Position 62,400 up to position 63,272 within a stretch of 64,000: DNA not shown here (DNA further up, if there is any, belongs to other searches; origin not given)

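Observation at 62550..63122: Protein built from 23 consecutive GDVSNIx heptads, expressed from a leaderless-type promoter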

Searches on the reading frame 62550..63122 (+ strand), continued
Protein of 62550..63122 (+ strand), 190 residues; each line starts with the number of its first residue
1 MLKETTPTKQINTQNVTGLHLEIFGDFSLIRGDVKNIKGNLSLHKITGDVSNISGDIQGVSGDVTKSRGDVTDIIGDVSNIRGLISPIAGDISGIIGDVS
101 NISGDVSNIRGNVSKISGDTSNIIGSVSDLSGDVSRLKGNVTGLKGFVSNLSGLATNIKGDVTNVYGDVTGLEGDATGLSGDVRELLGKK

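Call 53: fold_search(model_id=the predicted structure, library=pdb)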
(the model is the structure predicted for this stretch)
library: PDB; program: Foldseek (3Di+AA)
matches with E <= 10: 0; with E <= 0.001: 0
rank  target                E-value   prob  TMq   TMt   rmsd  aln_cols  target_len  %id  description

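Call 60: fold_search(model_id=the predicted structure, library=viral)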
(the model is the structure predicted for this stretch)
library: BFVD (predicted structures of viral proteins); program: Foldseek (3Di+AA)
matches with E <= 10: 6; with E <= 0.001: 0
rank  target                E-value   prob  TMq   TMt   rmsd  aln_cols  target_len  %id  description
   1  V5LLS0                2.9e+00  0.21  0.37  0.21   6.7       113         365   10  (no name in the UniProt tables at hand)
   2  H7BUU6                5.1e+00  0.10  0.19  0.33   6.2        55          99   14  (no name in the UniProt tables at hand)
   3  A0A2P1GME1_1          6.5e+00  0.06  0.14  0.04  13.2        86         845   10  Non-structural polyprotein 1AB [Beihai cephalopholis spiloparaea astrovirus]
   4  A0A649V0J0            6.5e+00  0.03  0.11  0.26  19.1        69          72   19  (no name in the UniProt tables at hand)
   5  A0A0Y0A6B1            9.0e+00  0.04  0.18  0.12   5.3        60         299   15  Neurovirulence factor ICP34.5 [Macropodid alphaherpesvirus 1]
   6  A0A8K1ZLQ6            9.0e+00  0.03  0.15  0.03   6.9        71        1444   15  Polyprotein [Giant panda Riboviria]

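Call 62: search_protein_representatives(protein=window:62550-63119:+)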
Query: 190 residues. Proteins with E-value up to 0.001 (for the whole library): 2842; up to 1e-10: 378; up to 1e-30: 16. The best 150 are listed.
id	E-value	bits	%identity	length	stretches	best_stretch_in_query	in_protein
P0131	1.7e-83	295.4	51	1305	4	45-175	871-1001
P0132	4.4e-57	209.4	44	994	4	81-183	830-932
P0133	1.1e-49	185.3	28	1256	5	43-182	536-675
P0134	7.0e-49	182.7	32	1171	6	32-175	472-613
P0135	5.7e-46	173.2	39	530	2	45-183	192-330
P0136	9.9e-44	165.9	35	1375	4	41-184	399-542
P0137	3.9e-43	163.9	42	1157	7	97-165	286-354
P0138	2.7e-38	148.1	37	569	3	45-188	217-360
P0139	9.5e-35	136.6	37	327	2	39-175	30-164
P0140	1.3e-34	136.2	33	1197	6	65-183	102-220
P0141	8.4e-33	130.3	29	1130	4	44-188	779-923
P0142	1.4e-32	129.5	44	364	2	46-176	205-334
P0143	4.3e-32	127.9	44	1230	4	82-169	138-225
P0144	5.8e-32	127.5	47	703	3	32-183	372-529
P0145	9.7e-32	126.8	39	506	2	49-171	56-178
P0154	4.4e-29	118.1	40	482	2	46-159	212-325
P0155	8.1e-29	117.3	43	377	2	43-185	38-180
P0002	6.2e-26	107.9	52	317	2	66-183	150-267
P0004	6.4e-25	104.6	40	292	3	92-181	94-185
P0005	1.9e-23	99.8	40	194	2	9-162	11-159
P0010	8.5e-18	81.4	47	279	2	90-184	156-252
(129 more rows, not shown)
